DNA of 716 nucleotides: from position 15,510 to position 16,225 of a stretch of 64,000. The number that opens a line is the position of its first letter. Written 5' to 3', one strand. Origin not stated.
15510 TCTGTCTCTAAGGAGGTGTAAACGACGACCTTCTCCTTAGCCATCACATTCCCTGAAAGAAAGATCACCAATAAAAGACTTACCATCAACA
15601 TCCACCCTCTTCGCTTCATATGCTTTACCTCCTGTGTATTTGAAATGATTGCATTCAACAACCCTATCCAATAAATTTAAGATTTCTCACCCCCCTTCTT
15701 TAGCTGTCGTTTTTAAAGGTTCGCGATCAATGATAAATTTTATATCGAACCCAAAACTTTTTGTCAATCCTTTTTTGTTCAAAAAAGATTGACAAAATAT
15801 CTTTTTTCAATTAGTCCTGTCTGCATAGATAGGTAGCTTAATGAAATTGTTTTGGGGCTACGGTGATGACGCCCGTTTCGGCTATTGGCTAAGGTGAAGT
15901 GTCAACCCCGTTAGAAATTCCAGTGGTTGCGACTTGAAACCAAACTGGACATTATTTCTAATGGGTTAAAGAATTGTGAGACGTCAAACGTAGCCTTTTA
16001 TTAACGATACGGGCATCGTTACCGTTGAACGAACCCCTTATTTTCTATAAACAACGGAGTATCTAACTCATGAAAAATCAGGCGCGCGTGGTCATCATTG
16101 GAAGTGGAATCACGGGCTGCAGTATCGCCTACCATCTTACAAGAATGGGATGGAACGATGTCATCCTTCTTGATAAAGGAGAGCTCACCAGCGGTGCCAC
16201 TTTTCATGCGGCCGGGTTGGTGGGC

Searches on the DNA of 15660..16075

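Call 39: search_rna_families(source=window, start=15660, end=16075, threshold=evalue, max_evalue=5)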
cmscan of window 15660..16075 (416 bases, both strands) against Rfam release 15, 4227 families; matches with E-value up to 5: 19.
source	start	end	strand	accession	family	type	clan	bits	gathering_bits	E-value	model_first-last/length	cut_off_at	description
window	15755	15801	-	RF03938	mir-4662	Gene; miRNA;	-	20.6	97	0.15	1-67/67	no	mir-4662 microRNA precursor family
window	15753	15863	-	RF04342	Plastid-psbA-1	Cis-reg;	CL00153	20.4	54.3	2.9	1-114/114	no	Plastid-psbA-1 3UTR RNA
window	15752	15804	+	RF03871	mir-5681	Gene; miRNA;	-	19.7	88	0.16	1-61/61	no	mir-5681 microRNA precursor family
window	15759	15804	+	RF00739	MIR476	Gene; miRNA;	-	19.7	80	0.54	1-92/92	no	MIR476 microRNA precursor family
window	15715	15839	+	RF01470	rli38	Gene; sRNA;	-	19.1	49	3.2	1-150/150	no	Listeria sRNA rli38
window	15753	15805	+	RF03926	MIR1435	Gene; miRNA;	-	18.1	94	4.1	1-186/186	no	MIR1435 microRNA precursor family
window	15743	15855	+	RF01578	RUF1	Gene; sRNA;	-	17.9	70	0.41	1-264/264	no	Plasmodium RNA of unkown function RUF1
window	15759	15797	+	RF03938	mir-4662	Gene; miRNA;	-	16.4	97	2.3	1-67/67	no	mir-4662 microRNA precursor family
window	15964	15991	-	RF02479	GlsR13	Gene; snRNA; snoRNA; CD-box;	-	16.2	100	0.45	73-100/100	no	Small nucleolar RNA GlsR13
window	15759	15797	-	RF04209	MIR7533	Gene; miRNA;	-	15.9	230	0.8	1-249/249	no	MIR7533 microRNA precursor family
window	15690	15778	-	RF01726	SAM-II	Cis-reg; riboswitch;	-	15.8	44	2.3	1-60/60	no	SAM-II riboswitch aptamer (SAM-II long loop)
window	15760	15796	-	RF03743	MIR7696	Gene; miRNA;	-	15.8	83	3.8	1-88/88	no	MIR7696 microRNA precursor family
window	15743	15811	-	RF04051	mir-8517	Gene; miRNA;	-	15.4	70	3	1-108/108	no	mir-8517 microRNA precursor family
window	15766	15791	+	RF01705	Flavo-1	Gene; sRNA;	-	15.3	42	1.8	23-55/76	no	Flavo-1 RNA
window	15761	15797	+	RF04127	MIR8007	Gene; miRNA;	-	15.1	195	1.9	1-226/226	no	MIR8007 microRNA precursor family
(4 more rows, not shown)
